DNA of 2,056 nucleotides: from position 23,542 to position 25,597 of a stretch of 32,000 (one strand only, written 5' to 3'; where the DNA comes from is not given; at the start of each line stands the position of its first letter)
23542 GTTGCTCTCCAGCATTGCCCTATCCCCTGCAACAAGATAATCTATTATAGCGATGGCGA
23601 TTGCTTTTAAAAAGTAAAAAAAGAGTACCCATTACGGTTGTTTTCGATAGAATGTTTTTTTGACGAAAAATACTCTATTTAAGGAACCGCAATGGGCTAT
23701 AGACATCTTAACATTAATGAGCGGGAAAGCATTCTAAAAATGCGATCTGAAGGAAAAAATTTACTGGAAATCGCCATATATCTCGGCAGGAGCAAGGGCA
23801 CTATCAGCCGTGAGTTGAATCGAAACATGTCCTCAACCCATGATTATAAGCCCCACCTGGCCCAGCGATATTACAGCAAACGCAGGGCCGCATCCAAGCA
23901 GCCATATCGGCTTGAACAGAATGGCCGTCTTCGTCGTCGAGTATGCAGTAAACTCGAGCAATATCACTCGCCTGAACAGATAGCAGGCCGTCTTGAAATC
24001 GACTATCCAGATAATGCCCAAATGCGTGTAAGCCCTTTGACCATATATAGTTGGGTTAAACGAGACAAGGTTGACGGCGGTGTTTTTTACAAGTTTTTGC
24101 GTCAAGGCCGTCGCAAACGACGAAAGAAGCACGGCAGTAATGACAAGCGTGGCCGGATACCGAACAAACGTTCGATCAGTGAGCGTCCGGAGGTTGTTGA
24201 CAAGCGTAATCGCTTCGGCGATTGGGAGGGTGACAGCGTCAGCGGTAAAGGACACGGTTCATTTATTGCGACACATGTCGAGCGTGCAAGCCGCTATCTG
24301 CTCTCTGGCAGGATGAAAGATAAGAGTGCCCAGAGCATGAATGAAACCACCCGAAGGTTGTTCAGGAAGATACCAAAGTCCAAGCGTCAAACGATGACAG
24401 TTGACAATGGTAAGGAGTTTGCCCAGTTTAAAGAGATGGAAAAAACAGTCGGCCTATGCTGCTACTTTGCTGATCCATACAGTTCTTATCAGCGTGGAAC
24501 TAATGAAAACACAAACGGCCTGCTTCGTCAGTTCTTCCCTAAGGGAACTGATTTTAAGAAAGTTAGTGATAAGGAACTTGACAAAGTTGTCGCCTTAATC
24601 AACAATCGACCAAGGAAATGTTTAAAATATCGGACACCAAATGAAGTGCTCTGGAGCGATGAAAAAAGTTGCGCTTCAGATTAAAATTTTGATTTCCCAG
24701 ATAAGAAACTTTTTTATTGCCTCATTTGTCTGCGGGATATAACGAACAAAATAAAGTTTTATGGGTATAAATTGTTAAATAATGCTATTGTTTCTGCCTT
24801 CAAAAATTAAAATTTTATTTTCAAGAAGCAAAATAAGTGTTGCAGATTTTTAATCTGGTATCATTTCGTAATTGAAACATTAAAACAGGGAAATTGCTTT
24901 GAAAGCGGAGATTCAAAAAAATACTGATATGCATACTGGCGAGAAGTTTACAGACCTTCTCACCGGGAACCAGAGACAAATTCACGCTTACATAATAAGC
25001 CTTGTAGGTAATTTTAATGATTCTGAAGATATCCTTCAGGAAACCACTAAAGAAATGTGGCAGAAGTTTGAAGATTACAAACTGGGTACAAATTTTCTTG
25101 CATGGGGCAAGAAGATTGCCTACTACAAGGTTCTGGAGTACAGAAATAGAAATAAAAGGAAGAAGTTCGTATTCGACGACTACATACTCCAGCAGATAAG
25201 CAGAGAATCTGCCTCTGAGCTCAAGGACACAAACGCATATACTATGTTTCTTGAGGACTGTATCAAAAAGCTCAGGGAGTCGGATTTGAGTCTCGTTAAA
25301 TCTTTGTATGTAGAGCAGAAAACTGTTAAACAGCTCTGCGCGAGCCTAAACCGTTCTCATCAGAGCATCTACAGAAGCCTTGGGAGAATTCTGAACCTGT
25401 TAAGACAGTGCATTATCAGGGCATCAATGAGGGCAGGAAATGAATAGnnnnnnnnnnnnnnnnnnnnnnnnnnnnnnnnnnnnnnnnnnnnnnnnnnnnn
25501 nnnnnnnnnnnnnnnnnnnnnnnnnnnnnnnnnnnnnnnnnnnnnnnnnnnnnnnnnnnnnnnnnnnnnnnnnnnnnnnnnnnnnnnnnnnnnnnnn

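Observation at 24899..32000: ECF sigma / FecR anti-sigma / pseudopilin-like / twin LamG exoprotein cassette: candidate envelope sensing-and-capture system of unknown function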

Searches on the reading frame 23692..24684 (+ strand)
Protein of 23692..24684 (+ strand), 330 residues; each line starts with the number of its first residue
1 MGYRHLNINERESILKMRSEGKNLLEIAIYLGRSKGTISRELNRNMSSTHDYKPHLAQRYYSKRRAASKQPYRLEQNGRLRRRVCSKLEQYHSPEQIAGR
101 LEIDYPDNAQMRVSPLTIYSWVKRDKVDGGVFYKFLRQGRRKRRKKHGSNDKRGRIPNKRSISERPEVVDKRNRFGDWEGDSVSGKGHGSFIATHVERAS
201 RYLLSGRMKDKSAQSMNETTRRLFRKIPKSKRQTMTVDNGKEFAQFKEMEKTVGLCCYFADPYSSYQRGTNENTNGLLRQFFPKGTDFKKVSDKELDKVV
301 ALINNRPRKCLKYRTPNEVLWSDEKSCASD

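Call 5: search_protein_families(library=pfam, proteins=[window:23692-24684:+], max_evalue=0.01)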
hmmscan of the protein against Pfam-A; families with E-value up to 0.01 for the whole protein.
window:23692-24684:+ (330 aa): 3 families
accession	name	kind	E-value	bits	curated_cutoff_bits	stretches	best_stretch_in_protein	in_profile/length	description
PF13936.12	HTH_38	-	4.1e-13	49.3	27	1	3-45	2-44/44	Helix-turn-helix domain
PF00665.32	rve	-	3.5e-09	37.3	32.6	1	178-265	8-102/102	Integrase core domain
PF13384.12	HTH_23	-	3.9e-06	26.9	24.6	1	11-44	7-40/50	Homeodomain-like domain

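Call 6: search_protein_families(library=ncbifam, proteins=[window:23692-24684:+], max_evalue=0.01)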
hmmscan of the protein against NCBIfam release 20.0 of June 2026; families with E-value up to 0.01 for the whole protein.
window:23692-24684:+ (330 aa): 4 families
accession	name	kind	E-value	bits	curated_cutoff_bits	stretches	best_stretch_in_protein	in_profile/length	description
NF033563.0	transpos_IS30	equivalog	3e-93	312.4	80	1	37-309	2-267/267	IS30 family transposase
NF033577.2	transpos_IS481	equivalog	5.4e-09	36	224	1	59-319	44-283/284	IS481 family transposase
NF033546.1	transpos_IS21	equivalog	8.8e-05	22.2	160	1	16-324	3-285/294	IS21 family transposase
NF033516.0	transpos_IS3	equivalog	0.0013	18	160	1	195-319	238-368/369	IS3 family transposase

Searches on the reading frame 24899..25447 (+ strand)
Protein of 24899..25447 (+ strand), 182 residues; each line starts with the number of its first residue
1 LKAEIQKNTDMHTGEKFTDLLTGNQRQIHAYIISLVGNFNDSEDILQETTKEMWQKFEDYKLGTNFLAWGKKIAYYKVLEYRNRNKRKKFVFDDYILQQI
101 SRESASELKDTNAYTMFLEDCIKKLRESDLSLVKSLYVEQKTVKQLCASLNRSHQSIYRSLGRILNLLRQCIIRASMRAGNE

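Call 5: search_protein_families(library=pfam, proteins=[window:24899-25447:+], max_evalue=0.01)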
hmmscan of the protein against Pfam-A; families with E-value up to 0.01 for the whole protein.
window:24899-25447:+ (182 aa): 1 family
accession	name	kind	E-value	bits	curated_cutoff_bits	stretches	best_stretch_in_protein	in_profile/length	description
PF04542.20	Sigma70_r2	-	4.8e-08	33.1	24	1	22-87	3-70/71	Sigma-70 region 2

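Call 6: search_protein_families(library=ncbifam, proteins=[window:24899-25447:+], max_evalue=0.01)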
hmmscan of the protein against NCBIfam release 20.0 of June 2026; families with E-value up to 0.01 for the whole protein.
window:24899-25447:+ (182 aa): 45 families (the best 25 are shown)
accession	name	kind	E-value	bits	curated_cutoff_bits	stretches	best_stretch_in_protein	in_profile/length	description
TIGR02989.1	Sig-70_gvs1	subfamily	8e-42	142.8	124.55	1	16-172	2-158/158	RNA polymerase sigma-70 factor, Rhodopirellula/Verrucomicrobium family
TIGR02937.1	sigma70-ECF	superfamily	1.2e-13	51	42.9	1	16-171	2-164/165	sigma-70 family RNA polymerase sigma factor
TIGR02985.1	Sig70_bacteroi1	subfamily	1.6e-09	38.2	126.4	1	16-170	2-160/162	RNA polymerase sigma-70 factor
NF006089.0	PRK08241.1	subfamily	3.7e-09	36.1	240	1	4-93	11-100/343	RNA polymerase subunit sigma-70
NF007222.0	PRK09640.1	equivalog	6.7e-09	35.6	194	1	11-105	22-116/188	RNA polymerase sigma factor SigX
NF007227.0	PRK09645.1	subfamily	8e-09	35.6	202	1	15-151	13-149/177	sigma-70 family RNA polymerase sigma factor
NF007215.0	PRK09637.1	equivalog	1.4e-08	35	212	1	25-157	11-139/181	RNA polymerase sigma factor SigZ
NF007226.0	PRK09644.1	equivalog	1.6e-08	34.8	199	1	27-161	13-146/166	RNA polymerase sigma factor SigM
NF009165.0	PRK12512.1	equivalog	3.8e-08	33.1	198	1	26-169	36-176/184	RNA polymerase sigma factor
NF009169.0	PRK12516.1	equivalog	1.1e-07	31.5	321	1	16-78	11-73/188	RNA polymerase sigma factor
NF009167.0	PRK12514.1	equivalog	2.7e-07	30.6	265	1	9-174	14-180/180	RNA polymerase sigma factor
TIGR02983.1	SigE-fam_strep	subfamily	4.6e-07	29.9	141.55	1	13-169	4-155/162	SigE family RNA polymerase sigma factor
TIGR02952.1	Sig70_famx2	equivalog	5.2e-07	29.7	206.45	1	17-157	13-155/170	ECF subfamily RNA polymerase sigma factor, BldN family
NF053879.1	RNAPolSigSigVBac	equivalog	5.4e-07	29.4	190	1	15-172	4-155/160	RNA polymerase sigma factor SigV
NF009199.0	PRK12547.1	subfamily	5.4e-07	29.2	219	1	16-78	7-69/184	RNA polymerase sigma factor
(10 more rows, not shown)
